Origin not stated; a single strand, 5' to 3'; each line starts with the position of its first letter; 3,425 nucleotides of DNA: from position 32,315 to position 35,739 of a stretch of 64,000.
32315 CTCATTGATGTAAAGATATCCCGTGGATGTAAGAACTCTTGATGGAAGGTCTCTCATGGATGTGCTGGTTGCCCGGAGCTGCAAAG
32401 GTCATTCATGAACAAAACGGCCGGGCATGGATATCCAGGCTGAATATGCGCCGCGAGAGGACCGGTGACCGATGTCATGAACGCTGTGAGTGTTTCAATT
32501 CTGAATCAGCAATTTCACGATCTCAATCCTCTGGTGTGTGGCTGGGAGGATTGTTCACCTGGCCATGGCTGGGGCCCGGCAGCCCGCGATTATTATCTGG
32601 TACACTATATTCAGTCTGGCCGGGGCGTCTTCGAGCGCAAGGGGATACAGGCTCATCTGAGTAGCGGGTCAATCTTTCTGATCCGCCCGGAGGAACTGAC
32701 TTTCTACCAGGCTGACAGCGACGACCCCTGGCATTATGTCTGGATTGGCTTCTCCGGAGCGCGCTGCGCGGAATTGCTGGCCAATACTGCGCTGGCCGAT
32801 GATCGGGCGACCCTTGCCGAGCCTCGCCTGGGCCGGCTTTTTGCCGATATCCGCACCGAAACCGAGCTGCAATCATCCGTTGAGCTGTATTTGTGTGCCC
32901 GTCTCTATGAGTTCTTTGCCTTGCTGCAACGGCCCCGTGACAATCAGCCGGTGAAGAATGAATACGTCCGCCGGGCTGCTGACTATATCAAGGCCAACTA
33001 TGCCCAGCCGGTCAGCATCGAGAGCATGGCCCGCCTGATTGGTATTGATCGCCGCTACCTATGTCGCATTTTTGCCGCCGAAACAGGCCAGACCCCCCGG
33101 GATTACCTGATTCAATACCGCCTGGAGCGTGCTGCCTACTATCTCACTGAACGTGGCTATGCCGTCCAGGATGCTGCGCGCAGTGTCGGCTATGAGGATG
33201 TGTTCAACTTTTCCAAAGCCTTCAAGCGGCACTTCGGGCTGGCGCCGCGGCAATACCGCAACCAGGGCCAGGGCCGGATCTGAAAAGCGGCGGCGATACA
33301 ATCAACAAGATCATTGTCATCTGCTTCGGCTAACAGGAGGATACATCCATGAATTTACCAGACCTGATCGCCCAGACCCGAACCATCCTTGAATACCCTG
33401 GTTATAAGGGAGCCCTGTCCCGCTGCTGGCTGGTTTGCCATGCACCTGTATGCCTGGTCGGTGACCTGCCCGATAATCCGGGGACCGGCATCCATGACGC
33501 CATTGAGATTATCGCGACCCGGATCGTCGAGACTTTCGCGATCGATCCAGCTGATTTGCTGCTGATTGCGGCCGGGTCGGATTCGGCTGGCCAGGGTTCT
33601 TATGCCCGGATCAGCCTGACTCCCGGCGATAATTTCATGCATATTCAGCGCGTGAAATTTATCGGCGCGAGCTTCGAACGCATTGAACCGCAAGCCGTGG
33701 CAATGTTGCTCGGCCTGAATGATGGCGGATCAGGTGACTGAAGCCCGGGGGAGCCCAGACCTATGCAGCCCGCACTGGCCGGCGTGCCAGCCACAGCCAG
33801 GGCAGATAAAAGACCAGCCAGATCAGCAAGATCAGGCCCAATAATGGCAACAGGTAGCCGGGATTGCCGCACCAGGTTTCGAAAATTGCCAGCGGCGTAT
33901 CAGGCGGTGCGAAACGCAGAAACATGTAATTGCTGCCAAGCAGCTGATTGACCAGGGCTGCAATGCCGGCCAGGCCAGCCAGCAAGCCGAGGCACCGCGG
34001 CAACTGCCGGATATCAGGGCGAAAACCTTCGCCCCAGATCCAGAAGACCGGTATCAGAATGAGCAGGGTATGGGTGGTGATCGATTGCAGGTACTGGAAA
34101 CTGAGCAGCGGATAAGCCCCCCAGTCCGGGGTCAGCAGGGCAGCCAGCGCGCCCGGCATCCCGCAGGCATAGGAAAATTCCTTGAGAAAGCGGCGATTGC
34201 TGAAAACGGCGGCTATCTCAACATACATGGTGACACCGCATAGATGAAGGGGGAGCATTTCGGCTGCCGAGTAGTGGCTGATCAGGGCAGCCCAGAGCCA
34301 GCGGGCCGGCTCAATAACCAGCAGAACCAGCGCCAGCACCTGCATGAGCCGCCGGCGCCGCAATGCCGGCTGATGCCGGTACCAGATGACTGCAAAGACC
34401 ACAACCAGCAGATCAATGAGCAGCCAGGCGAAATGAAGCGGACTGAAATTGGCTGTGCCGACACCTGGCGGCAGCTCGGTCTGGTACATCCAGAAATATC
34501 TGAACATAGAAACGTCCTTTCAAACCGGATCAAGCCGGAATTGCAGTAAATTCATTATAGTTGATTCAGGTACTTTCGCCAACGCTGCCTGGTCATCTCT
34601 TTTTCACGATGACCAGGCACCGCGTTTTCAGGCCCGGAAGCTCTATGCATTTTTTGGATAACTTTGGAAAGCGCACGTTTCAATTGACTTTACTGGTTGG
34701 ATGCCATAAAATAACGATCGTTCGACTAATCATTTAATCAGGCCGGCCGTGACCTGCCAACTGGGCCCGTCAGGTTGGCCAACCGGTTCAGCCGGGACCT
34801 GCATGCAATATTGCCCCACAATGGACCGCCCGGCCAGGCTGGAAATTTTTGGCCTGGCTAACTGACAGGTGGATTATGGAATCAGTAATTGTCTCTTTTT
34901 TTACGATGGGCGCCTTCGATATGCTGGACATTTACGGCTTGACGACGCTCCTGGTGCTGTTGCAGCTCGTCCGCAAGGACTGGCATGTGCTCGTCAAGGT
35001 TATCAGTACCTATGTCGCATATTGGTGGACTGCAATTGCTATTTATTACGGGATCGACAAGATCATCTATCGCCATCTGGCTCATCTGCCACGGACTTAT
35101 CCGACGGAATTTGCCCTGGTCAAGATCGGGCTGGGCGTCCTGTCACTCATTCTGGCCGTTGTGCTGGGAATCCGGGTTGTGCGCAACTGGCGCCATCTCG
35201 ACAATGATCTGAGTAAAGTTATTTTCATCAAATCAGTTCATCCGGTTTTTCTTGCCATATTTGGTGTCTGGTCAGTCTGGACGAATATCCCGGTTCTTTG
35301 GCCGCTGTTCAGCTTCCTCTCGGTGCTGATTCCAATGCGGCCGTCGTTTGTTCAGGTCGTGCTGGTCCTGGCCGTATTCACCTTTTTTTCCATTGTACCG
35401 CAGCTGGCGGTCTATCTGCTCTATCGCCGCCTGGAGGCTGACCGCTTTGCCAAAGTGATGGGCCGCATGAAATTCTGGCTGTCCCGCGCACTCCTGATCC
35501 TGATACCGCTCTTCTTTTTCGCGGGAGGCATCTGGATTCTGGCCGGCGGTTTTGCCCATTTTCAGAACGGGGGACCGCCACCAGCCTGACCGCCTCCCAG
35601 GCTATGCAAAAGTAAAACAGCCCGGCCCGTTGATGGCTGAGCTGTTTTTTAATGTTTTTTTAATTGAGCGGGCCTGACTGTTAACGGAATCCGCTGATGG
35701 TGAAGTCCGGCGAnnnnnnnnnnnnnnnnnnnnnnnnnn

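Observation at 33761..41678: Carrier-protein-free biosynthetic cluster: GAP exporter, condensation domain, adenylating enzyme, ALDH, Fe-ADH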

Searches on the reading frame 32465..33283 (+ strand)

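Call 7: search_protein_families(library=pfam, proteins=[window:32465-33283:+], max_evalue=0.001)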
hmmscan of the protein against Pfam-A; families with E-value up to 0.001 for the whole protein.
window:32465-33283:+ (272 aa): 3 families
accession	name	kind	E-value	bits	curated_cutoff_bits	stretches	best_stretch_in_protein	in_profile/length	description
PF12833.13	HTH_18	-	1.6e-24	86.4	33.6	1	188-267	1-80/80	Helix-turn-helix domain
PF02311.25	AraC_binding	-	1e-22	80.8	21.1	1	21-150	1-134/135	AraC-like ligand binding domain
PF00165.29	HTH_AraC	-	3.4e-20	72.1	26.6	2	175-215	1-41/42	Bacterial regulatory helix-turn-helix proteins, AraC family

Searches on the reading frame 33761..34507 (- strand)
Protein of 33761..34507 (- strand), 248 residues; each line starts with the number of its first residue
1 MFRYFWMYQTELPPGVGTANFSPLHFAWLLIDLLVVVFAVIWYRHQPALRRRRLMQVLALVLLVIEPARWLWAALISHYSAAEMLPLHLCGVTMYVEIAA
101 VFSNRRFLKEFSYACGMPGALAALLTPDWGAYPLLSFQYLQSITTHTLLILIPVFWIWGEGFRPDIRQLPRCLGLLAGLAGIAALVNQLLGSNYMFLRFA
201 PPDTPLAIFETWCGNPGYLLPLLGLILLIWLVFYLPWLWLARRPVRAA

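Call 3: search_protein_families(library=pfam, proteins=[window:33761-34507:-], max_evalue=0.01)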
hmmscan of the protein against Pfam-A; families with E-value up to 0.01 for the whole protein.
window:33761-34507:- (248 aa): 1 family
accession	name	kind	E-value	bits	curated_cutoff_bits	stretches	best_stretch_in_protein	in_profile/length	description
PF14808.11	TMEM164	-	3.1e-46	158.1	25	1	21-234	2-217/217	TMEM164 family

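Call 4: search_protein_families(library=ncbifam, proteins=[window:33761-34507:-], max_evalue=0.01)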
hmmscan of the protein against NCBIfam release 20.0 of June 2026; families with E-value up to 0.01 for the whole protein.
window:33761-34507:- (248 aa): 1 family
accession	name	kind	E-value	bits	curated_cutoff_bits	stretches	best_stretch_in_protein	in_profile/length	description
TIGR02206.1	intg_mem_TP0381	subfamily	9.5e-34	116.7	75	1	20-237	5-218/222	TMEM164-related integral membrane acyltransferase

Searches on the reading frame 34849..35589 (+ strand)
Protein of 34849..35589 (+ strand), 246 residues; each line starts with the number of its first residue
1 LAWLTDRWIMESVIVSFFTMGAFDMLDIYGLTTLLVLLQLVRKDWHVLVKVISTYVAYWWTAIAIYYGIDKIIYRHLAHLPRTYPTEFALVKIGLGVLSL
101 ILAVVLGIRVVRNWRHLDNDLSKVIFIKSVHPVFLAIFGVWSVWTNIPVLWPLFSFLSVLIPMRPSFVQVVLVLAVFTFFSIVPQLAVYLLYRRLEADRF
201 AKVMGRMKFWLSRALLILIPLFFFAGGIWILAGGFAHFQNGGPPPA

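Call 3: search_protein_families(library=pfam, proteins=[window:34849-35589:+], max_evalue=0.01)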
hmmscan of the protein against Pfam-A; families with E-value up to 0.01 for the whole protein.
window:34849-35589:+ (246 aa): 0 families

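Call 4: search_protein_families(library=ncbifam, proteins=[window:34849-35589:+], max_evalue=0.01)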
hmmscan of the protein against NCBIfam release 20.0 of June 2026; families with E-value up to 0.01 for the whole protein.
window:34849-35589:+ (246 aa): 0 families

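Call 8: search_protein_families(library=pfam, proteins=[window:34849-35589:+], max_evalue=10)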
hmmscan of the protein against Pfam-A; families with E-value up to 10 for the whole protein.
window:34849-35589:+ (246 aa): 1 family
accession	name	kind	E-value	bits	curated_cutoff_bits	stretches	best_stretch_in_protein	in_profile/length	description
PF17686.6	DUF5534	-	0.6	10.8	26.3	1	159-198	67-107/183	Family of unknown function (DUF5534)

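Call 30: find_homologous_proteins(query=window:34849-35589:+)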
Query window:34849-35589:+ (246 aa): 12 proteins with E <= 0.001 among 2633 candidates.
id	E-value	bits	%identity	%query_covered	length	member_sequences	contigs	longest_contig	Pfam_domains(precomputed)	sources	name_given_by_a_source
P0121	6.3e-149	513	100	96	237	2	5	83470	-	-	-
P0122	5.8e-107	375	77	89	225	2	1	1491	-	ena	-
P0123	9.8e-79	283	57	94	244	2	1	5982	-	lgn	-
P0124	1.2e-75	273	52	96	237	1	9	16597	-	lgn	-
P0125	1.7e-71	259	54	93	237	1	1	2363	-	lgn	-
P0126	2.3e-69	252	52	91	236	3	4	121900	-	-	-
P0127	9.4e-69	250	51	95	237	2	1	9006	PF11139.15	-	-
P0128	1.4e-68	249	52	94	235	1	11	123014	-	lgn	-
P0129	1.0e-67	247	52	91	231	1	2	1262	PF11139.15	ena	-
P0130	4.5e-67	244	51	93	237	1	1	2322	-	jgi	jgi:hypothetical protein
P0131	5.1e-61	225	48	93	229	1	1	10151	-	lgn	-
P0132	1.4e-54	204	46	91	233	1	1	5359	-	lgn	-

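Call 33: search_protein_families(library=pfam, alignment_id=A1, max_evalue=1)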
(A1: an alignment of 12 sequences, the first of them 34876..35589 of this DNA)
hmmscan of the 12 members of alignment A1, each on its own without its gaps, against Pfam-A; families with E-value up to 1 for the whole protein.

A. member 1, window:34876-35589:+ (237 aa): 1 family
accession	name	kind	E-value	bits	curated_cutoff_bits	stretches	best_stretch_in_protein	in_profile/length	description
PF17686.6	DUF5534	-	0.57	10.9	26.3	1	150-189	67-107/183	Family of unknown function (DUF5534)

B. families by the number of members that match (of 12 scanned): 7 families
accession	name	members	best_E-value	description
PF11139.14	SfLAP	3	2.9e-06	Sap, sulfolipid-1-addressing protein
PF01003.24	Flavi_capsid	1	0.021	Flavivirus capsid protein C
PF03622.19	IBV_3B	1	0.087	IBV 3B protein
PF04888.17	SseC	1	0.38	Secretion system effector C (SseC) like family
PF16020.10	Deltameth_res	1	0.38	Deltamethrin resistance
PF18204.6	PGF-CTERM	1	0.45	PGF-CTERM motif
PF17686.6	DUF5534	1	0.57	Family of unknown function (DUF5534)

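Call 35: find_encoding_contigs(protein=P0124, flank=8000, max_places=2)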
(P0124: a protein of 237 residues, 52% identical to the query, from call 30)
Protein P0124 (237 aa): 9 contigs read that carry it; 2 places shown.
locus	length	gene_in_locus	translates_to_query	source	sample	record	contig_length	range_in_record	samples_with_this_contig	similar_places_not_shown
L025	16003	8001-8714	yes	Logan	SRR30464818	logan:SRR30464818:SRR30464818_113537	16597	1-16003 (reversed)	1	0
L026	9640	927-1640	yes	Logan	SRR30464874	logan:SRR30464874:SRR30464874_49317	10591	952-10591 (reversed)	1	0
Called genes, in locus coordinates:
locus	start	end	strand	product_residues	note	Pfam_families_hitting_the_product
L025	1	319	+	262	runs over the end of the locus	PF12695:Abhydrolase_5, PF12146:Hydrolase_4 (weak), PF00561:Abhydrolase_1 (weak)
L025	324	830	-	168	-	PF14340:DUF4395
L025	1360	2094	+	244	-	-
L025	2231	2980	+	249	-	PF00106:adh_short, PF08659:KR, PF13561:adh_short_C2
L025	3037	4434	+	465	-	PF00501:AMP-binding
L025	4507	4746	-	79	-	-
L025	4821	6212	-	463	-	PF00668:Condensation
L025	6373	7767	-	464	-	PF00668:Condensation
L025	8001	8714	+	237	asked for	-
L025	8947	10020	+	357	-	PF20030:bpMoxR, PF00158:Sigma54_activat (faint), PF01078:Mg_chelatase (faint), PF00004:AAA (weak), PF07726:AAA_3, PF07728:AAA_5, PF17863:AAA_lid_2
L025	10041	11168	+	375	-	PF01882:DUF58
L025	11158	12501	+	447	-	PF13559:DUF4129 (weak)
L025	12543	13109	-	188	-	PF02659:Mntp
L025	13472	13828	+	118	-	PF05656:DUF805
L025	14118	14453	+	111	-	PF21349:RUBY_RBDX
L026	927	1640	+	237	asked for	-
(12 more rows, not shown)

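Call 36: find_encoding_contigs(protein=P0127, flank=8000, max_places=2)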
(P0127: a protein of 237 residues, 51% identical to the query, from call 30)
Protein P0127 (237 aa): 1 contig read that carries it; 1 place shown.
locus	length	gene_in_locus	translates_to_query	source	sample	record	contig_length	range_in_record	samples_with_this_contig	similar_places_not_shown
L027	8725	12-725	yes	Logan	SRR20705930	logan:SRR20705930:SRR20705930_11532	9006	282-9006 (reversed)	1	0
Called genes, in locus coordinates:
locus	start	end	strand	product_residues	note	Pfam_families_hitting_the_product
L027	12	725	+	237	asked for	PF11139:SfLAP (weak)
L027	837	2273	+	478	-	PF00668:Condensation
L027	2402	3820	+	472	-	PF00668:Condensation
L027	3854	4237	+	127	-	PF00903:Glyoxalase, PF13468:Glyoxalase_3 (weak), PF13669:Glyoxalase_4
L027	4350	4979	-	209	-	-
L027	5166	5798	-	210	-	PF14512:TM1586_NiRdase (faint), PF00881:Nitroreductase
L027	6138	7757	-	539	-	PF08323:Glyco_transf_5, PF00534:Glycos_transf_1, PF13692:Glyco_trans_1_4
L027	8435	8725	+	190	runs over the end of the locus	?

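Call 37: find_encoding_contigs(protein=P0131, flank=8000, max_places=2)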
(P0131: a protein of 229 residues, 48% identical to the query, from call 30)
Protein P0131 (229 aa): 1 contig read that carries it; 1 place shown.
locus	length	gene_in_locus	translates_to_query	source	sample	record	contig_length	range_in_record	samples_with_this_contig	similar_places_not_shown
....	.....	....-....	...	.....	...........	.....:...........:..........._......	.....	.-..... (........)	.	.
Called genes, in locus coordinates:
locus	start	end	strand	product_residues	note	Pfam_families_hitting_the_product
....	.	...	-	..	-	?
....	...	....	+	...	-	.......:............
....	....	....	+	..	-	-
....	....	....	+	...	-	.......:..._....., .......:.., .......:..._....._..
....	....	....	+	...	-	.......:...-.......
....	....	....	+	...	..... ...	-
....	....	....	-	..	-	-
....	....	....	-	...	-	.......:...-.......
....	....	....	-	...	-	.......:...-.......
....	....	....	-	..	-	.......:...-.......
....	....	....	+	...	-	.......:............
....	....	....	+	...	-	-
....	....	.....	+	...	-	-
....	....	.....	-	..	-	?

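Call 41: predict_structure(alignment_id=A1)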
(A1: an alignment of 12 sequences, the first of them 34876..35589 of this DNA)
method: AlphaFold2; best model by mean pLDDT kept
length: 237 residues; sequences in the alignment: 12
mean_pLDDT: 70.6   pTM: 0.58
mean pLDDT of the five models: 70.6, 66.1, 61.1, 57.6, 55.4
residues with pLDDT >= 90: 0; 70-90: 135; 50-70: 88; < 50: 14
segments of 3 or more residues with pLDDT < 50: 12-17, 117-119, 234-237
pLDDT, mean of each block of 10 residues (from residue 1): 59 50 65 70 81 82 69 71 84 83 69 50 72 70 70 82 82 73 67 65 70 80 74 50
secondary structure, 60 per line:
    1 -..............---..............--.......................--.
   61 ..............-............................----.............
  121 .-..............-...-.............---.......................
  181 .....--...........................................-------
elements in order: H2-15 H19-32 H35-57 H60-74 H76-103 H108-121 H123-136 H142-154 H158-185 H188-230

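Call 45: fold_search(model_id=the predicted structure, library=pdb)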
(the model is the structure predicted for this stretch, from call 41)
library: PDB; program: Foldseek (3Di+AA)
matches with E <= 10: 53; with E <= 0.001: 0
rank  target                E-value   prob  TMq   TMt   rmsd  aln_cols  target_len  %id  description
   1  3zx6_B                7.8e-01  0.13  0.17  0.15  47.5       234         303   11  Structure of Hamp(AF1503)-Tsr fusion - Hamp (A291V) mutant (released 2012-02-29)
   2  3zx6_A                9.9e-01  0.11  0.16  0.14  48.9       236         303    9  Structure of Hamp(AF1503)-Tsr fusion - Hamp (A291V) mutant (released 2012-02-29)
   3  9a65_B                1.4e+00  0.06  0.14  0.06  57.2       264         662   14  Integrative model of YVAQ-MCPB by crosslinking MS and deep learning (released 2024-09-18)
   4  6o30_A                2.6e+00  0.06  0.14  0.08  21.5       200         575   12  Lipid A transporter MsbA from Salmonella typhimurium (released 2019-06-12)
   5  7m33_C                3.1e+00  0.06  0.16  0.08  18.9       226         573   14  The structure of Bacillus subtilis BmrCD in the inward-facing conformation bound to Hoechst-33342 and ATP (released 2022-01-05)
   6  6h2f_J                3.9e+00  0.04  0.17  0.13  43.8       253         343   14  Structure of the pre-pore AhlB of the tripartite alpha-pore forming toxin, AHL, from Aeromonas hydrophila. (released 2019-07-10)
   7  8et9                  3.9e+00  0.04  0.15  0.09  16.0       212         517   14  Cryo-EM structure of the organic cation transporter 2 in complex with 1-methyl-4-phenylpyridinium (released 2023-05-31)
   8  4u9l_B                4.1e+00  0.09  0.22  0.27  11.6       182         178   18  Structure of a membrane protein (released 2014-12-03)
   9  6oh3                  4.3e+00  0.04  0.19  0.15  22.1       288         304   13  X-ray crystal structure of the mouse CMP-sialic acid transporter in complex with CMP-sialic acid, by lipidic cubic phase (released 2019-04-24)
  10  7a0g_BBB              4.6e+00  0.04  0.14  0.11  45.5       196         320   13  Structure of the SmhB pore of the tripartite alpha-pore forming toxin, Smh, from Serratia marcescens. (released 2021-03-31)
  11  6ixg_A                4.6e+00  0.03  0.16  0.17  28.7       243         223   12  Crystal structure of native apo SH3BP5 (P41) (released 2019-03-20)
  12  6bl6_A                4.6e+00  0.03  0.14  0.08  25.3       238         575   13  Crystallization of lipid A transporter MsbA from Salmonella typhimurium (released 2019-01-09)
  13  9j3m_A                4.8e+00  0.04  0.18  0.12  17.3       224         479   12  ADP/Pi bound Arabidopsis ATP/ADP translocator AtNTT1 (released 2025-03-19)
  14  6ixv_A                5.0e+00  0.04  0.18  0.19  27.8       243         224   12  Crystal structure of SH3BP5-Rab11a (released 2019-03-20)
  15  8jtv                  5.3e+00  0.06  0.16  0.10  17.3       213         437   14  hOCT1 in complex with metformin in inward occluded conformation (released 2024-03-27)
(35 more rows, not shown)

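Call 100: search_protein_representatives(alignment_id=A1)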
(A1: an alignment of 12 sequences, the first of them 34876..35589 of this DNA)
Query: 12 sequences, 234 profile positions. Proteins with E-value up to 0.001 (for the whole library): 140; up to 1e-10: 69; up to 1e-30: 10. The best 140 are listed.
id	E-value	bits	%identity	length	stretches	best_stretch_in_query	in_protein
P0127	7.4e-107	372.7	-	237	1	1-230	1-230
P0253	7.2e-74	264.8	-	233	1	1-231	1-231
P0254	6.5e-51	189.7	-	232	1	1-229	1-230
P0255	1.5e-43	165.5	-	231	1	1-229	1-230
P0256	7.5e-43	163.3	-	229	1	4-229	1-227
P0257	2.9e-41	158.1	-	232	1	4-228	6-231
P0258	4.6e-36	141.1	-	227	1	8-227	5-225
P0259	1.5e-35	139.4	-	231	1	1-229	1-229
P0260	1.7e-34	136.0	-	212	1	18-222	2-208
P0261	2.9e-33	131.9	-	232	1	4-229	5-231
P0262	4.4e-29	118.2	-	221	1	8-222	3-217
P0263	7.5e-28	114.2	-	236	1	4-229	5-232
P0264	3.9e-26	108.6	-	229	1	3-229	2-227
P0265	4.0e-26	108.5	-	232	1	3-228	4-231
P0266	1.3e-25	106.9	-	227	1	1-223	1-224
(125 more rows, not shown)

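Call 102: search_protein_families(library=pfam, alignment_id=A2, max_evalue=0.001)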
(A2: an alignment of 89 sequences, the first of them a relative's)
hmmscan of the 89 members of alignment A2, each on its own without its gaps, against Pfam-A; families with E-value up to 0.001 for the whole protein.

A. member 1, P0253 (233 aa): 1 family
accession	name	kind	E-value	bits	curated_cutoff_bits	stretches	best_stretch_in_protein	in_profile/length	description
PF11139.14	SfLAP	-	4.3e-07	30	35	1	9-226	2-212/213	Sap, sulfolipid-1-addressing protein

B. families by the number of members that match (of 89 scanned): 9 families
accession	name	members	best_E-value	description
PF11139.14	SfLAP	88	1.4e-29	Sap, sulfolipid-1-addressing protein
PF01810.24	LysE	2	0.00013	LysE type translocator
PF19360.4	TadB_TadC_N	1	6.5e-05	TadB/TadC N-terminal domain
PF00335.26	Tetraspanin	1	0.00028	Tetraspanin family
PF19554.4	DUF6077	1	0.00039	Family of unknown function (DUF6077)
PF03729.18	DUF308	1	0.00058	Short repeat of unknown function (DUF308)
PF00060.32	Lig_chan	1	0.00062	Ligand-gated ion channel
PF16983.11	MFS_MOT1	1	0.00063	Molybdate transporter of MFS superfamily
PF03954.19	Lectin_N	1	0.00072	Hepatic lectin, N-terminal domain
